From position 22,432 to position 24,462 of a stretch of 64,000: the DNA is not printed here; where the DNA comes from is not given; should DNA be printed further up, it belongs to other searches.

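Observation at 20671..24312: Tandem paralogous Cas4/RecB-type Fe-S nucleases fused to two OB-like modules, in a housekeeping operon context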

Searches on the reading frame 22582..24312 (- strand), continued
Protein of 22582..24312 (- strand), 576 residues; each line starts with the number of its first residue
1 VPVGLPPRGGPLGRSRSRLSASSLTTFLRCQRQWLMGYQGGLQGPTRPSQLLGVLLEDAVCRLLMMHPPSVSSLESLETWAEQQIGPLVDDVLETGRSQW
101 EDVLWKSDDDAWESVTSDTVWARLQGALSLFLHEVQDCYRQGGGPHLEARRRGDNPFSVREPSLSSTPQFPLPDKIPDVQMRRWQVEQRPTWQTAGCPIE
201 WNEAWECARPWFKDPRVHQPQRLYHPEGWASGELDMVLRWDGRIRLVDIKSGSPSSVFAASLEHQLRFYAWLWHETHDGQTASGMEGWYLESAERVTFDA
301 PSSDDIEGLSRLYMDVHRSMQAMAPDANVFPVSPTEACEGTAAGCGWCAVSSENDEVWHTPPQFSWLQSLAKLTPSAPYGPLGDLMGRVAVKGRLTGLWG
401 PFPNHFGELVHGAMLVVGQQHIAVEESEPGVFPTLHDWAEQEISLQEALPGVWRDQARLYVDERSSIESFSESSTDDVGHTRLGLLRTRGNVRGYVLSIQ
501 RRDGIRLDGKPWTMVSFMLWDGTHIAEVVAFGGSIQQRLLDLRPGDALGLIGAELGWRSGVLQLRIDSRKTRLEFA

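Call 85: find_encoding_contigs(protein=P0254, flank=5000, max_places=2)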
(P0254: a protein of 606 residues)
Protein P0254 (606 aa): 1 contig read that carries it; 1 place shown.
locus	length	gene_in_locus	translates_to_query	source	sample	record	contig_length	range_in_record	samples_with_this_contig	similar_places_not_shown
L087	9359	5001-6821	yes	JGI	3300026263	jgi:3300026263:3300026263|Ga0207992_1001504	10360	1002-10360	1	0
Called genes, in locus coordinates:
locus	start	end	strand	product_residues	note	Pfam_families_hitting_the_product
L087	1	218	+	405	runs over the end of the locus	PF00494:SQS_PSY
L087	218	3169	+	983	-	PF00072:Response_reg (faint), PF01326:PPDK_N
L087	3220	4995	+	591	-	PF04068:Fer4_RLI (weak), PF00037:Fer4 (weak), PF12837:Fer4_6 (weak), PF03193:RsgA_GTPase (faint), PF13175:AAA_15 (faint), PF00005:ABC_tran, PF02463:SMC_N (weak), PF00005:ABC_tran, +3 more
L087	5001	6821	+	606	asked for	-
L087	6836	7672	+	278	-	PF00929:RNase_T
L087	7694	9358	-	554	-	?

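Call 87: search_protein_families(library=pfam, proteins=[L087:6836-7672:+, L087:4992-6821:+], max_evalue=0.01)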
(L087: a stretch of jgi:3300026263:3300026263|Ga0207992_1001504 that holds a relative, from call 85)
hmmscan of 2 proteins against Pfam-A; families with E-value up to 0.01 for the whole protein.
L087:6836-7672:+ (278 aa): 3 families
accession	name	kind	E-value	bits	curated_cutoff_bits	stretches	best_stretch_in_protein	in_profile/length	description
PF00929.31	RNase_T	-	3.9e-19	70.2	24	1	19-175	1-164/164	Exonuclease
PF13482.12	RNase_H_2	-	0.00023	21.6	22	1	21-155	3-114/165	RNase_H superfamily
PF01612.26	DNA_pol_A_exo1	-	0.0011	19.3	23.6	0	6-155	10-129/173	3'-5' exonuclease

L087:4992-6821:+ (609 aa): 1 family
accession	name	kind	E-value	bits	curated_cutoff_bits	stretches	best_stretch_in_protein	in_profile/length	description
PF12705.13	PDDEXK_1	-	0.00014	22.3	22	0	261-338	125-203/247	PD-(D/E)XK nuclease superfamily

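Call 88: search_protein_families(library=ncbifam, proteins=[L087:6836-7672:+], max_evalue=0.01)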
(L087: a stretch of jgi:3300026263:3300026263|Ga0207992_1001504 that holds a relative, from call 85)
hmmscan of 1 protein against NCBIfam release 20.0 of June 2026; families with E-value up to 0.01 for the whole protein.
L087:6836-7672:+ (278 aa): 27 families (the best 25 are shown)
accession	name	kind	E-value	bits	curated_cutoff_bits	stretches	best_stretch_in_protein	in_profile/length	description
NF004964.0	PRK06310.1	equivalog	4.9e-24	85.1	236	1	13-184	4-176/250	DNA polymerase III subunit epsilon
NF005927.0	PRK07942.1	subfamily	9.6e-24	84.4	186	1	11-188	2-187/232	DNA polymerase III subunit epsilon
NF004963.0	PRK06309.1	equivalog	1e-17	64.6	245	1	17-245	3-213/232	DNA polymerase III subunit epsilon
NF005981.0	PRK08074.1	equivalog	1.9e-17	62.6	789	1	16-182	3-169/931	ATP-dependent DNA helicase DinG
NF005906.0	PRK07883.1-4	equivalog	6.6e-17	61.1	495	1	12-184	2-173/563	DEDD exonuclease domain-containing protein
TIGR01405.1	polC_Gram_pos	equivalog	1.5e-16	59.3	1043.45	1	12-186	185-358/1211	DNA polymerase III subunit alpha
TIGR01407.1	dinG_rel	hypoth_equivalog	2.1e-14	52.7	547.7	1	21-174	5-157/889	putative DnaQ family exonuclease/DinG family helicase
NF001688.0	PRK00448.1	equivalog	6.6e-14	50.4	873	1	12-188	419-594/1445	PolC-type DNA polymerase III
NF004719.0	PRK06063.1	equivalog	1.9e-13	50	389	1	21-180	21-178/331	DEDDh family exonuclease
NF004316.1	PRK05711.1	equivalog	3.1e-12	46.7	196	1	17-133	2-120/234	DNA polymerase III subunit epsilon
NF005907.0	PRK07883.1-5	equivalog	4.9e-12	45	454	1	18-181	30-194/584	DEDD exonuclease domain-containing protein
NF005905.0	PRK07883.1-3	equivalog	4.1e-11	42.2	508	1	17-182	25-191/581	DEDD exonuclease domain-containing protein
NF005289.0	PRK06807.1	equivalog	7.6e-11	41.8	335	1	19-180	11-170/313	3'-5' exonuclease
TIGR01406.1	dnaQ_proteo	equivalog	9.6e-11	41.7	222.7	1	17-120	1-105/231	DNA polymerase III subunit epsilon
NF006601.0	PRK09145.1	equivalog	1.1e-08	34.8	189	1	15-179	28-198/207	3'-5' exonuclease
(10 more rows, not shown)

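Call 89: find_related_loci(query=P0254, collection=genome_contigs, flank=6000)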
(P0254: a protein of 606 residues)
Query P0254 (606 aa) in genome_contigs; peptide patterns used: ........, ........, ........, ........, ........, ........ (x = any residue, [..] = any of these).
35 stretches matched a pattern; 7 encode a relative of the query (tblastn E <= 1e-3); 7 distinct loci.
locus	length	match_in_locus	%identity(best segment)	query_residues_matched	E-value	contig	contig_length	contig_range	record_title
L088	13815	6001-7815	84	1-606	0e+0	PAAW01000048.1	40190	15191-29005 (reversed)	MAG: Methanobacteriota archaeon isolate NAT135 MHASMcontig_61416, whole genome shotgun sequence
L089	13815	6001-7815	84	1-606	0e+0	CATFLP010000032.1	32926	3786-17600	MAG: Euryarchaeota archaeon isolate bin.111 MAG genome assembly, contig: k119_3030966, whole genome shotgun sequence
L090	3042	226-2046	83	1-606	0e+0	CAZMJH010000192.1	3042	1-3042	MAG TPA_asm: uncultured Candidatus Poseidoniales archaeon isolate SRP077602_co4_744 genome assembly, contig: NODE_71862_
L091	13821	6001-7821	81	1-606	0e+0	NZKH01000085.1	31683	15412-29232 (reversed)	MAG: Methanobacteriota archaeon isolate IN961 MHASMcontig_141074, whole genome shotgun sequence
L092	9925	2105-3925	81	1-606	0e+0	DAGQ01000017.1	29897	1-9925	MAG TPA_asm: Euryarchaeota archaeon UBA596 UBA596_contig_3299, whole genome shotgun sequence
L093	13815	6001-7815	70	1-604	0e+0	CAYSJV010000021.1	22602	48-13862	MAG TPA_asm: uncultured Candidatus Poseidoniales archaeon isolate SRP077602_co3_858 genome assembly, contig: NODE_2775_l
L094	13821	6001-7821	81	1-606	0e+0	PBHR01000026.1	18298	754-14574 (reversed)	MAG: Methanobacteriota archaeon isolate SP3024 67937, whole genome shotgun sequence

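Call 91: find_related_loci(query=L093:7867-9696:+, collection=genome_contigs, flank=6000)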
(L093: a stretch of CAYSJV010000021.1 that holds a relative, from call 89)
Query L093:7867-9696:+ (610 aa) in genome_contigs; peptide patterns used: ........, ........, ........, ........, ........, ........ (x = any residue, [..] = any of these).
13 stretches matched a pattern; 1 encode a relative of the query (tblastn E <= 1e-3); 1 distinct loci.
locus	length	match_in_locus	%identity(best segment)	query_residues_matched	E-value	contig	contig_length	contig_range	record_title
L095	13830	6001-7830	100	1-610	0e+0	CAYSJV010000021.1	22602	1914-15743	MAG TPA_asm: uncultured Candidatus Poseidoniales archaeon isolate SRP077602_co3_858 genome assembly, contig: NODE_2775_l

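Call 93: find_homologous_proteins(query=L093:7867-9696:+, max_evalue=1e-50)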
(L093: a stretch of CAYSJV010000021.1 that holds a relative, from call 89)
Query L093:7867-9696:+ (610 aa): 243 proteins with E <= 1e-50 among 5583 candidates; the best 120 are listed.
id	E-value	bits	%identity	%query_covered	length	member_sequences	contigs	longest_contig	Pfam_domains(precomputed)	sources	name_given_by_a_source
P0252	0.0e+0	1021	69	100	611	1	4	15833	PF12705.14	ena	-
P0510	5.2e-294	994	68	100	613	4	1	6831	PF12705.14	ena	-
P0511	5.2e-137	476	39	98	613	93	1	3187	PF12705.14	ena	-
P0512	1.2e-133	465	38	98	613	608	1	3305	PF12705.14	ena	-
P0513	1.2e-132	461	37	98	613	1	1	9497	PF12705.14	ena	-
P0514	7.8e-132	459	37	98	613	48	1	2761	PF12705.14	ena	-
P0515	2.3e-131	457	37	99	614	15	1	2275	PF12705.14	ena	-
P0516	2.8e-131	457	37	98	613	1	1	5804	PF12705.14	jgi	-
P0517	3.0e-130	454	39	99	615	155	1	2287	PF12705.14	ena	-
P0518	1.4e-129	451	37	97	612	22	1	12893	PF12705.14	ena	-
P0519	1.5e-129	451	37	97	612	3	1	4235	PF12705.14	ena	-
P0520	1.8e-129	451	39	99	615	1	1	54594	PF12705.14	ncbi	-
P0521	1.8e-129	451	36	99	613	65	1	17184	PF12705.14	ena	-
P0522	2.1e-129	451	39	99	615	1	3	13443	PF12705.14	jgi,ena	-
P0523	2.2e-129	451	39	99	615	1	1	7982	PF12705.14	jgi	-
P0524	2.4e-129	451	37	97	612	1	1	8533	PF12705.14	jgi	-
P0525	2.4e-129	451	37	97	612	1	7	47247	PF12705.14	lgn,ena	-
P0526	2.4e-129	451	37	97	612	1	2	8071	PF12705.14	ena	-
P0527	2.8e-129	450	37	97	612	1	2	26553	PF12705.14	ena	-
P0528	3.3e-129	450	39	99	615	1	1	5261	PF12705.14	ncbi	-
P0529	3.4e-129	450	37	97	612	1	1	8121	PF12705.14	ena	-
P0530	4.1e-129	450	37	97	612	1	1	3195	PF12705.14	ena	-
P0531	9.9e-129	449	37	98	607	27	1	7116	PF12705.14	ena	-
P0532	1.1e-128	448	37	99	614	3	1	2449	PF12705.14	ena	-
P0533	2.0e-128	448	37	97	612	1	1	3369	PF12705.14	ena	-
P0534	3.2e-128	447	37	97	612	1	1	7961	PF12705.14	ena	-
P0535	2.4e-127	444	38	99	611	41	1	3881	PF12705.14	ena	-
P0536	1.8e-126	441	37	99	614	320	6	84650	PF12705.14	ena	-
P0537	2.6e-125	437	37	95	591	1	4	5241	PF12705.14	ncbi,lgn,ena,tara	tara:strand:+ start:2636 stop:4411 length:1776 start_codon:yes stop_codon:yes gene_type:complete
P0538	2.4e-124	434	37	95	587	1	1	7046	PF12705.14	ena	-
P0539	8.6e-122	426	37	93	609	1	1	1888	PF12705.14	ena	-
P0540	2.4e-121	424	37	95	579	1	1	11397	PF12705.14,PF01336.32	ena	-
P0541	3.9e-121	423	38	100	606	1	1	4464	PF12705.14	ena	-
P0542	1.1e-120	422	38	100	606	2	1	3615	PF12705.14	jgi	-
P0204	1.1e-120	422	36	100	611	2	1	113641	PF12705.14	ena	-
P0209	1.2e-120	422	36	100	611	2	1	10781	PF12705.14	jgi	jgi:hypothetical protein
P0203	1.2e-120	422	36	100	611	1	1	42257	PF12705.14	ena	-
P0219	1.5e-120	421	36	100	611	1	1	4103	PF12705.14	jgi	-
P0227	1.6e-120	421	36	100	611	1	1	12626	PF12705.14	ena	-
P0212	2.0e-120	421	36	100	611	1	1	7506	PF12705.14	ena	-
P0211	2.6e-120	421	36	100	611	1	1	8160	PF12705.14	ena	-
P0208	3.0e-120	421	36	100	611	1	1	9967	PF12705.14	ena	-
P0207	3.1e-120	420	36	100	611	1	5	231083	PF12705.14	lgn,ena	-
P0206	3.1e-120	420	36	100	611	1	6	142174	PF12705.14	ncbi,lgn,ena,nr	ncbi:MAG: PD-(D/E)XK nuclease family protein [Candidatus Poseidoniaceae archaeon]|nr:PD-(D/E)XK nucl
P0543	3.3e-120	420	37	100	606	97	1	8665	PF12705.14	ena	-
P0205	4.1e-120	420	36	100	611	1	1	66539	PF12705.14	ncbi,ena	-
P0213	4.6e-120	420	36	100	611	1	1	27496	PF12705.14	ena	-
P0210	5.6e-120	420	36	100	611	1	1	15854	PF12705.14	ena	-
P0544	6.8e-120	419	37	100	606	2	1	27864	PF12705.14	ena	-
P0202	6.8e-120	419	36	100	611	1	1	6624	PF12705.14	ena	-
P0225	7.4e-120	419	36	100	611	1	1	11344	PF12705.14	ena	-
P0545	8.2e-120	419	38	100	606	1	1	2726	PF12705.14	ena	-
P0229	8.3e-120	419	36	100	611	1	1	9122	PF12705.14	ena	-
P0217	9.7e-120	419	36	100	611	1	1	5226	PF12705.14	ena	-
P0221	1.0e-119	419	36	100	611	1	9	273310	PF12705.14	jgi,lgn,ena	jgi:hypothetical protein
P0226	1.3e-119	418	36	100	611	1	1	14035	PF12705.14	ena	-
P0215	1.4e-119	418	36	100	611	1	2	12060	PF12705.14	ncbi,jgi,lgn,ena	-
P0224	1.4e-119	418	36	100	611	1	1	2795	PF12705.14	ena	-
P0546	2.1e-119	418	38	100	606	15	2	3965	PF12705.14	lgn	-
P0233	2.5e-119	417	36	100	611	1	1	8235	PF12705.14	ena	-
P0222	3.0e-119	417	36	100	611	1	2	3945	PF12705.14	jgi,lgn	jgi:hypothetical protein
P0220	3.0e-119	417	35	100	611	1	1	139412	PF12705.14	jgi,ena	-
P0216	4.2e-119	417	35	100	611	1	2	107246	PF12705.14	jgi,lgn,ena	jgi:hypothetical protein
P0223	5.1e-119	416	36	100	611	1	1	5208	PF12705.14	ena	-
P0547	5.4e-119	416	37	100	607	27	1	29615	PF12705.14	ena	-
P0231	6.8e-119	416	36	100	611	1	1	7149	PF12705.14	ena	-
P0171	8.3e-119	416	35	100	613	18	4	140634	PF12705.14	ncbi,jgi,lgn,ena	jgi:hypothetical protein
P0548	8.6e-119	416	35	99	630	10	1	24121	PF12705.14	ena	-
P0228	8.8e-119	416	36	100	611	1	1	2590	PF12705.14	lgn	-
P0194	9.3e-119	416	36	100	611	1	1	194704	PF12705.14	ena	-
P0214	9.9e-119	415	36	100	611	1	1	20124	PF12705.14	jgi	jgi:hypothetical protein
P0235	1.0e-118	415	35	100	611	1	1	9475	PF12705.14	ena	-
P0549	2.4e-118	414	37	100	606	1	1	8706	PF12705.14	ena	-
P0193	2.4e-118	414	36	100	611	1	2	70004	PF12705.14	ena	-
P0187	2.5e-118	414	34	100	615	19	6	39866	PF12705.14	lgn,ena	-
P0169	4.3e-118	413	35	100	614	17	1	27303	PF12705.14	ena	-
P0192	4.3e-118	413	37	100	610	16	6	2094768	PF12705.14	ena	-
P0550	4.4e-118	413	37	100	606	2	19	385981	PF12705.14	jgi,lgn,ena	-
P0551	5.8e-118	413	38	100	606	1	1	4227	PF12705.14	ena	-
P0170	5.8e-118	413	35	100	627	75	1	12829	PF12705.14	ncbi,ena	-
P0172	8.0e-118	412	35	100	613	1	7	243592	PF12705.14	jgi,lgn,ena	-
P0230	8.5e-118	412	35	100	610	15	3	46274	PF12705.14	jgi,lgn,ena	jgi:hypothetical protein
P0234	3.2e-117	410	36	100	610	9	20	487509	PF12705.14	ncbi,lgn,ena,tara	tara:strand:+ start:15768 stop:17600 length:1833 start_codon:yes stop_codon:yes gene_type:complete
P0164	4.3e-117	410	35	100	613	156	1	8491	PF12705.14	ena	-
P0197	7.1e-117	409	36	100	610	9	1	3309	PF12705.14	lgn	-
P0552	8.8e-117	409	37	100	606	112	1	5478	PF12705.14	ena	-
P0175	1.1e-116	409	35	100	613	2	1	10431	PF12705.14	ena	-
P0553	1.2e-116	409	38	100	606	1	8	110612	PF12705.14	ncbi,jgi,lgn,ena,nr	ncbi:MAG: hypothetical protein CMA16_06110 [Euryarchaeota archaeon]|nr:hypothetical protein [Euryarc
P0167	1.3e-116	409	35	100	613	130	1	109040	PF12705.14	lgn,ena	-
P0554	1.9e-116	408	38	100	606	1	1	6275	PF12705.14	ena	-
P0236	2.1e-116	408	36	100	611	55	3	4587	PF12705.14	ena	-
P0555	2.3e-116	408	37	100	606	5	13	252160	PF12705.14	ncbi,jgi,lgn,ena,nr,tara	ncbi:MAG TPA: hypothetical protein D7I00_01805 [Candidatus Poseidoniales archaeon]|nr:MAG TPA: hypot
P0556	3.0e-116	407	38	100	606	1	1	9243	PF12705.14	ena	-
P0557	3.2e-116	407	38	100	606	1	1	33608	PF12705.14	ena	-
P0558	4.4e-116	407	38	100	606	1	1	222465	PF12705.14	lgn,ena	-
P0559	4.8e-116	407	38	100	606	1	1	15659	PF12705.14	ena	-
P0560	4.9e-116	407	38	100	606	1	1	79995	PF12705.14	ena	-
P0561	5.2e-116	407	38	100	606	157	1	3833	PF12705.14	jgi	jgi:hypothetical protein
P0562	6.5e-116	406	37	100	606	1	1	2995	PF12705.14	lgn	-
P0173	6.6e-116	406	34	100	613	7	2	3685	PF12705.14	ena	-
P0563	1.2e-115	405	37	100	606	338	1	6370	PF12705.14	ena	-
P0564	2.3e-115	404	38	100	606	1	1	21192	PF12705.14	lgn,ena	-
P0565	3.0e-115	404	37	100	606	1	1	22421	PF12705.14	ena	-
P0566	3.9e-115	404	37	100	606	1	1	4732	PF12705.14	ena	-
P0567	4.7e-115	403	37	100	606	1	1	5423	PF12705.14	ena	-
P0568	4.8e-115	403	37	100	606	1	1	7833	PF12705.14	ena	-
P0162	5.6e-115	403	34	100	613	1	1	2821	PF12705.14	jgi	-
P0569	5.9e-115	403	37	100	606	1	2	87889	PF12705.14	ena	-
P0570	6.6e-115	403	37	100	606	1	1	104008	PF12705.14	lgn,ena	-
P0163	6.9e-115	403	34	100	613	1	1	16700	PF12705.14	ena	-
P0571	7.9e-115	403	37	100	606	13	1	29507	PF12705.14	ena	-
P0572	1.6e-114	402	37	100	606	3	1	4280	PF12705.14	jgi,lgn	jgi:hypothetical protein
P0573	2.3e-114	401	37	100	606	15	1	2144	PF12705.14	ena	-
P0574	4.1e-114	400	37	100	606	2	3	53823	PF12705.14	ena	-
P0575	9.7e-114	399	37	99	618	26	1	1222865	PF12705.14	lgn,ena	-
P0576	2.6e-112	394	41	80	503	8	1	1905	PF12705.14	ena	-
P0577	3.2e-112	394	34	100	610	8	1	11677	PF12705.14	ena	-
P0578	1.5e-111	392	37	100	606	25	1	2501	PF12705.14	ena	-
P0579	7.3e-111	389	34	100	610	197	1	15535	PF12705.14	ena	-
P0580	2.3e-110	388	35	100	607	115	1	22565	PF12705.14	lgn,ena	-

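Call 94: find_encoding_contigs(protein=P0252, flank=8000, max_places=4)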
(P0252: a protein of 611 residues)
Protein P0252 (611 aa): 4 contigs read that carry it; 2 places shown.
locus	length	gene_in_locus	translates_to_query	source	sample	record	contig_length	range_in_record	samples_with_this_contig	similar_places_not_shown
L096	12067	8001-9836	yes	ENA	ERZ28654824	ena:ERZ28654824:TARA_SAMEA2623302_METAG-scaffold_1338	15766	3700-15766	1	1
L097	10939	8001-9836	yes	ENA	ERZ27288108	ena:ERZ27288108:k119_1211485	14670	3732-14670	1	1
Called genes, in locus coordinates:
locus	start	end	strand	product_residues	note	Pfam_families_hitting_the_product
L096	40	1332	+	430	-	PF00494:SQS_PSY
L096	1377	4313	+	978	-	PF01326:PPDK_N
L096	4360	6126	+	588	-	PF03193:RsgA_GTPase (faint), PF00005:ABC_tran, PF02463:SMC_N (weak), PF03215:Rad17 (faint), PF13191:AAA_16 (faint), PF13476:AAA_23 (faint), PF13555:AAA_29 (faint), PF00005:ABC_tran, +3 more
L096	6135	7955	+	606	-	-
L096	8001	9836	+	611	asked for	PF12705:PDDEXK_1 (weak)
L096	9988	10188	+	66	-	-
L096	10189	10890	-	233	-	PF09754:PAC2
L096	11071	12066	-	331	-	?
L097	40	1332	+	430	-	PF00494:SQS_PSY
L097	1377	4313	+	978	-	PF01326:PPDK_N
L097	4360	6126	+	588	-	PF03193:RsgA_GTPase (faint), PF00005:ABC_tran, PF02463:SMC_N (weak), PF03215:Rad17 (faint), PF13191:AAA_16 (faint), PF13476:AAA_23 (faint), PF13555:AAA_29 (faint), PF00005:ABC_tran, +3 more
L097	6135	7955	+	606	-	-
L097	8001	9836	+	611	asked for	PF12705:PDDEXK_1 (weak)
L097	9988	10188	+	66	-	-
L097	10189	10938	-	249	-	?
